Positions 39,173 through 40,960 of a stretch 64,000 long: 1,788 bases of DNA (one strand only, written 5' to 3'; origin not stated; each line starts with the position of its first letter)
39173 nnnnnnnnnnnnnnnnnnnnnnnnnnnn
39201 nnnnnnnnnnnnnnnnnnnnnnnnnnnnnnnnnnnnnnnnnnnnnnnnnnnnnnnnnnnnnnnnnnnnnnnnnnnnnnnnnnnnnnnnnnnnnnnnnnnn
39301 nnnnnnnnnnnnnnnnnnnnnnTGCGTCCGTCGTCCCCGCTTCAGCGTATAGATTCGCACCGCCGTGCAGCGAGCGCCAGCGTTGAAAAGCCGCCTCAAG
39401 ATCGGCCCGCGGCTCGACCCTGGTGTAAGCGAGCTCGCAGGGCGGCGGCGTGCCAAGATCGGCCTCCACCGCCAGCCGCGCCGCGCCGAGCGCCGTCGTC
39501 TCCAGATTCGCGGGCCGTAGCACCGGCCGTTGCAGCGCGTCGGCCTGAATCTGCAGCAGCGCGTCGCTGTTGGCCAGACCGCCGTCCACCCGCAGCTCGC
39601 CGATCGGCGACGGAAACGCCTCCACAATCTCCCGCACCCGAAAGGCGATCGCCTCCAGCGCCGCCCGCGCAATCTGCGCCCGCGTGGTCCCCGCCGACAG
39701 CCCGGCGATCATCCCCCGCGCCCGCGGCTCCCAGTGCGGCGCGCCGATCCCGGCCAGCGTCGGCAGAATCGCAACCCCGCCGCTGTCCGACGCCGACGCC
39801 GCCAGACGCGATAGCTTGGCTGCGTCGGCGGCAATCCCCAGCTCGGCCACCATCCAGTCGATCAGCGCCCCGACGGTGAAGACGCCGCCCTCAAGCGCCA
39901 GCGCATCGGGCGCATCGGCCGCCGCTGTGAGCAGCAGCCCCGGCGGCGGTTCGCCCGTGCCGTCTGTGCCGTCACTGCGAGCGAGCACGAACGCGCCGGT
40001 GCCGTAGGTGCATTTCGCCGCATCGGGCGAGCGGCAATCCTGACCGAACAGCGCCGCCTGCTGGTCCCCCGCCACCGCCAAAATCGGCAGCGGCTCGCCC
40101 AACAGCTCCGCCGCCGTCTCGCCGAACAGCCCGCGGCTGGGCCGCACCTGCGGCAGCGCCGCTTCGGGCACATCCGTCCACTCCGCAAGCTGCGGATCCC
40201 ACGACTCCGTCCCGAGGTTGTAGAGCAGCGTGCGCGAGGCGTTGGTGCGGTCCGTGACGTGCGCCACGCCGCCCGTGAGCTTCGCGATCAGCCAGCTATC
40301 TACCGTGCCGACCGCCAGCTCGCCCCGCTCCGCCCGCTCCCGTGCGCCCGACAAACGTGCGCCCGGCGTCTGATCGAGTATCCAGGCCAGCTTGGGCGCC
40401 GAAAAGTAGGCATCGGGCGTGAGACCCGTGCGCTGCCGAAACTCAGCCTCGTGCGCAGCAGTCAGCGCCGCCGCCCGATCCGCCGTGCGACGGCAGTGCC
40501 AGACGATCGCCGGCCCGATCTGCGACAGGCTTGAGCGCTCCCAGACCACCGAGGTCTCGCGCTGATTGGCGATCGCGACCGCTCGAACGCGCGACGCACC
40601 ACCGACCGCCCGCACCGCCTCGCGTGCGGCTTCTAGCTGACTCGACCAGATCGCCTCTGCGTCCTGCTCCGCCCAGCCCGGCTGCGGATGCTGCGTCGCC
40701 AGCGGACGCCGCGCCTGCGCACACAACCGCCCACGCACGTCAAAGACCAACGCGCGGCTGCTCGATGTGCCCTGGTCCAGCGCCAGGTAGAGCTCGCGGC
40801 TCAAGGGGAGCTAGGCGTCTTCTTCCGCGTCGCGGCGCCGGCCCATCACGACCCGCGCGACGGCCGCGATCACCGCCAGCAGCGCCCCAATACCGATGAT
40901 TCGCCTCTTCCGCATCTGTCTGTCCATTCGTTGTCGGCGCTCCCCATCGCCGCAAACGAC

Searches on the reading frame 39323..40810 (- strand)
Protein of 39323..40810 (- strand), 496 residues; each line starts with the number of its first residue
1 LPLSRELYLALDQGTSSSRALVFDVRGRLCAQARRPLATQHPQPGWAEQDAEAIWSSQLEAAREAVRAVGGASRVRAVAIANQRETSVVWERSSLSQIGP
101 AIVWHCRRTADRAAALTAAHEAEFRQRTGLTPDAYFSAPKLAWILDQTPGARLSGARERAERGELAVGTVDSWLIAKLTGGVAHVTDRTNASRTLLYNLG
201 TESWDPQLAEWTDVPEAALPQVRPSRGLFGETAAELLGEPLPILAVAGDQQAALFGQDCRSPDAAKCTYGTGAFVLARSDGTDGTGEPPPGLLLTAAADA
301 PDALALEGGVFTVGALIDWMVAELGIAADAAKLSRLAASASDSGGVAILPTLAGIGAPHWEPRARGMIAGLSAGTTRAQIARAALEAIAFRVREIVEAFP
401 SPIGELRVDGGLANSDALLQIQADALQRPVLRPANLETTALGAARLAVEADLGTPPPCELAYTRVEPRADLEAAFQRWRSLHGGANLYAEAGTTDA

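Call 25: search_protein_families(library=pfam, proteins=[window:39323-40810:-], max_evalue=0.00001)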
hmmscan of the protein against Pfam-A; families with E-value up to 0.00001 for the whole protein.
window:39323-40810:- (496 aa): 2 families
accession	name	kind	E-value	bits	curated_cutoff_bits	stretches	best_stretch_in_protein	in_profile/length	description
PF00370.27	FGGY_N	-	6.2e-60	203.3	28.8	1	7-256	1-245/245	FGGY family of carbohydrate kinases, N-terminal domain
PF02782.22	FGGY_C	-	1.7e-39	136.1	27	1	265-448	1-195/198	FGGY family of carbohydrate kinases, C-terminal domain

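Call 26: find_related_loci(query=window:39323-40810:-, collection=genome_contigs, flank=1000)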
Query window:39323-40810:- (496 aa) in genome_contigs; peptide patterns used: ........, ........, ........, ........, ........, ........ (x = any residue, [..] = any of these).
210 stretches matched a pattern; 110 encode a relative of the query (tblastn E <= 1e-3); the best 80 are kept; 80 distinct loci.
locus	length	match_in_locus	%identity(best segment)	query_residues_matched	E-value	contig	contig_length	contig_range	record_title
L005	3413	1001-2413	78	3-481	0e+0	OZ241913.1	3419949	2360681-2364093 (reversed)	MAG: Dehalococcoidia bacterium isolate 665203e5-4de3-409e-b258-c822a43d9238 genome assembly, chromosome: 1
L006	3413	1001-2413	77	3-481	0e+0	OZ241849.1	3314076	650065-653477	MAG: Dehalococcoidia bacterium isolate e0324ba9-04d6-4c46-83e9-6adffe65d82a genome assembly, chromosome: 1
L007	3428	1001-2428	72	3-486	0e+0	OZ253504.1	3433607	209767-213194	MAG: Dehalococcoidia bacterium isolate 231ea081-d24a-4d48-806f-feb732625d76 genome assembly, chromosome: 1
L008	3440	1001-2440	73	3-490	0e+0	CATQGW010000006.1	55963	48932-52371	MAG: uncultured Dehalococcoidia bacterium isolate 6a0e96f9-4ae1-4976-a57e-aaa65d381751 genome assembly, contig: contig_6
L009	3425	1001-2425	72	3-485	0e+0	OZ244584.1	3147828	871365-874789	MAG: Dehalococcoidia bacterium isolate 6f5e74ac-264d-476d-87d8-581b930f35c8 genome assembly, chromosome: 1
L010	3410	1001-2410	60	3-478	3e-168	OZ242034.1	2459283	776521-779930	MAG: Dehalococcoidia bacterium isolate 72ec99ff-6f13-4058-b9f9-659670a83d8f genome assembly, chromosome: 1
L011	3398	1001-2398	59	7-478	1e-165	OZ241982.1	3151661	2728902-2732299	MAG: Dehalococcoidia bacterium isolate a2993f7c-5a6d-48af-91e8-092aec37f8f7 genome assembly, chromosome: 1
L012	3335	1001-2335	51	3-447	8e-134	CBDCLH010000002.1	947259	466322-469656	MAG: Bryobacterales bacterium isolate e5bdc283-2042-4f5e-8736-16045c4cf6f5 genome assembly, contig: contig_2, whole geno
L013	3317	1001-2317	51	9-447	4e-127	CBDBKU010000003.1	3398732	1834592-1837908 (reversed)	MAG: Bryobacterales bacterium isolate 267e02d7-54cb-4b2f-bffd-17b5cb575b83 genome assembly, contig: contig_3, whole geno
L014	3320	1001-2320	48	9-447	6e-126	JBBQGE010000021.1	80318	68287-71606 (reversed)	MAG: Bryobacterales bacterium isolate Co_metawrap_978 Cmw_978_k141_1514781_length_80318_cov_35.9983, whole genome shotgu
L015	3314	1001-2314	51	9-447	8e-119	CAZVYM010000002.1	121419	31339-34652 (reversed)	MAG TPA_asm: uncultured Gemmatimonadaceae bacterium isolate SRP214966_co3_292 genome assembly, contig: NODE_29_length_12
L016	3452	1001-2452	48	3-479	2e-116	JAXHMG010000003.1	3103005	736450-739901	MAG: Gemmatimonadota bacterium isolate Salar_de_Ascotan_soil_MAG_ASO46 contig_283_polypolish, whole genome shotgun seque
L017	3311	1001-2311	49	9-447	5e-111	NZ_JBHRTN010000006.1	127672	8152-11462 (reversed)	Pseudoroseomonas globiformis strain KCTC 52094 velvet_auto_105_6, whole genome shotgun sequence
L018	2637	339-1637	46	7-447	1e-111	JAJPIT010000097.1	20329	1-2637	MAG: Terriglobia bacterium isolate Centralia_MAG_36 k107_15463662, whole genome shotgun sequence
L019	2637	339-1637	46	7-447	9e-111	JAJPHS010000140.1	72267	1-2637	MAG: Terriglobia bacterium isolate Centralia_MAG_187 k107_15487365, whole genome shotgun sequence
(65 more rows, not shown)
